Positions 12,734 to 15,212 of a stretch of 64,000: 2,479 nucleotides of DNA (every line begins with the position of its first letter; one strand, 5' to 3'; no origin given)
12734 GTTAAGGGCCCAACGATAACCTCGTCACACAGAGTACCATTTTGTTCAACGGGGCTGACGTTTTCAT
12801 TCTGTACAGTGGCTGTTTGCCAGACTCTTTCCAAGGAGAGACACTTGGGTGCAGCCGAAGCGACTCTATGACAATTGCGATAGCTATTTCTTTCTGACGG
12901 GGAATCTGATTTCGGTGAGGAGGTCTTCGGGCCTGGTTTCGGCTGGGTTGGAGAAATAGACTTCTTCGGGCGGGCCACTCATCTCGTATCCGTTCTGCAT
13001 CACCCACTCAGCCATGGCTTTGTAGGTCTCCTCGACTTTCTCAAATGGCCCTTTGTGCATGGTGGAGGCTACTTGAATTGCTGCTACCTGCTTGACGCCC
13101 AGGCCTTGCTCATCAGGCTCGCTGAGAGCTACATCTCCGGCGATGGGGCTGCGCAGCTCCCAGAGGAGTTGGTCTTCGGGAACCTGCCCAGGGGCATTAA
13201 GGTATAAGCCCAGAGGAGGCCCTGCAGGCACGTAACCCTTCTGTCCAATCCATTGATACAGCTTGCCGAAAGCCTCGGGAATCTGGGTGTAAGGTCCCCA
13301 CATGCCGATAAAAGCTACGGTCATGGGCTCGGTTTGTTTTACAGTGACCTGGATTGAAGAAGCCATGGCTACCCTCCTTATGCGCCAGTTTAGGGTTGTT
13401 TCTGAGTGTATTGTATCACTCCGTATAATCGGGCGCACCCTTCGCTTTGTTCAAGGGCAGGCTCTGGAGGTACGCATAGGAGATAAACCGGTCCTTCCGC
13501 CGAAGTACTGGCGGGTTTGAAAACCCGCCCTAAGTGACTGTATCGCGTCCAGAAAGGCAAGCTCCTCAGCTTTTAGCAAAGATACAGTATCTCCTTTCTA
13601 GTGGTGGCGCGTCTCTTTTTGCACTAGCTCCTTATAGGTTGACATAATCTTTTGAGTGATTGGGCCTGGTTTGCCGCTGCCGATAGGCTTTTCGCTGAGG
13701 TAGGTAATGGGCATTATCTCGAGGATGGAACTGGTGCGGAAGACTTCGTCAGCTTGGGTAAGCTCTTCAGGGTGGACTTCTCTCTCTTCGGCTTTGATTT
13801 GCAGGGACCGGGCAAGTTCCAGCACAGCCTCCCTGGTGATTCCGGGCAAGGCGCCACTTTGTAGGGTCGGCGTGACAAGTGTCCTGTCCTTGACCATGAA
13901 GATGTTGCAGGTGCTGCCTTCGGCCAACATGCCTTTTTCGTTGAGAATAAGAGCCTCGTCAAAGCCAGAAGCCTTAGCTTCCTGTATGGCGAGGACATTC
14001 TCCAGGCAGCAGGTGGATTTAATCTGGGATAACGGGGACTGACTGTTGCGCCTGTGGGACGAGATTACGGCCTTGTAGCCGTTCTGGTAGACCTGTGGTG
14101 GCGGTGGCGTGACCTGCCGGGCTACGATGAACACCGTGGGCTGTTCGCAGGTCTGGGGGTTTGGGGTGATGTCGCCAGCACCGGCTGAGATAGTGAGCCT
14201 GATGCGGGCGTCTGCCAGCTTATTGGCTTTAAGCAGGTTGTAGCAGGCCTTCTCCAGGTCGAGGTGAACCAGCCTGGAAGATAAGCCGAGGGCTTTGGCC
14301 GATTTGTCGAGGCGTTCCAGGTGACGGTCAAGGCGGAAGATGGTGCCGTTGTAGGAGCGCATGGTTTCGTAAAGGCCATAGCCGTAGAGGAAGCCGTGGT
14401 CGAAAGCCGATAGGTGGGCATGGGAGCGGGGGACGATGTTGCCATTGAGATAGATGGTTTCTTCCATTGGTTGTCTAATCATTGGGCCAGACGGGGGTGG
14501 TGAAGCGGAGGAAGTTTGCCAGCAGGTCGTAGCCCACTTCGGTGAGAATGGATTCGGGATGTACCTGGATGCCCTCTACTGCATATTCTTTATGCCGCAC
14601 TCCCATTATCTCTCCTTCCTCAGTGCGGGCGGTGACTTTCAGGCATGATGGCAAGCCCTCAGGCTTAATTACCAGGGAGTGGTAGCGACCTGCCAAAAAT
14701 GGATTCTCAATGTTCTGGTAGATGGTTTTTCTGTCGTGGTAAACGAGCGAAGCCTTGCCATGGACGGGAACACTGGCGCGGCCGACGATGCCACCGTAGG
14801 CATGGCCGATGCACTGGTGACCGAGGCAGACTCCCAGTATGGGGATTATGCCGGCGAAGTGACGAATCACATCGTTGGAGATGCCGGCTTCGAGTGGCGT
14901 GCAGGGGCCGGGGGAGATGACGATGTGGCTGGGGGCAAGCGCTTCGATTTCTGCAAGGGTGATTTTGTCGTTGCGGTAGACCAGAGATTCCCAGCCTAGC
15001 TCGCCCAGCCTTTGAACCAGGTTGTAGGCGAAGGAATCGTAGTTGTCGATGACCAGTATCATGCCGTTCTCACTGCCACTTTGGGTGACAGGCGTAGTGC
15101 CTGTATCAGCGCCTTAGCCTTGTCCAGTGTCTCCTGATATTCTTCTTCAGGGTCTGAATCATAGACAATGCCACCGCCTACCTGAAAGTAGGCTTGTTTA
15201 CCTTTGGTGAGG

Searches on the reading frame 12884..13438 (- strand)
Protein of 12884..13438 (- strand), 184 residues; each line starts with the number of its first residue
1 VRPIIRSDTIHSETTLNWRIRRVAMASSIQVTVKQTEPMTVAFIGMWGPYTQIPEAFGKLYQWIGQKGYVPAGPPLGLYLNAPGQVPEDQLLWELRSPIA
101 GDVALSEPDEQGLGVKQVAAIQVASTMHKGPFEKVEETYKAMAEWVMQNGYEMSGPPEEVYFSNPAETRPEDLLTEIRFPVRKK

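Call 59: search_protein_families(library=pfam, proteins=[window:12884-13438:-])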
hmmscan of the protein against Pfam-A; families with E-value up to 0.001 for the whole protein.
window:12884-13438:- (184 aa): 3 families
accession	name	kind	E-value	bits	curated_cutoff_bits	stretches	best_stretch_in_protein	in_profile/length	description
PF06445.20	GyrI-like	-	9.6e-24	84.8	26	1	30-182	2-155/155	GyrI-like small molecule binding domain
PF14526.11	Cass2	-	5.7e-07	30.3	27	1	33-181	2-150/150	Integron-associated effector binding protein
PF00317.26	Ribonuc_red_lgN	-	0.00085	19.8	28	0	13-76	24-69/77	Ribonucleotide reductase, all-alpha domain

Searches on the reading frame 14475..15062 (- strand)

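Call 59: search_protein_families(library=pfam, proteins=[window:14475-15062:-])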
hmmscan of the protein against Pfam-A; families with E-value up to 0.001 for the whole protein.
window:14475-15062:- (195 aa): 2 families
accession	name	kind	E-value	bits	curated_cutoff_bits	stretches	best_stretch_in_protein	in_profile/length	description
PF00117.34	GATase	-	7.1e-53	179.5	22.8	1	3-185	1-187/190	Glutamine amidotransferase class-I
PF07722.19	Peptidase_C26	-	9.9e-06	25.9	20.5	1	73-170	106-219/219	Peptidase C26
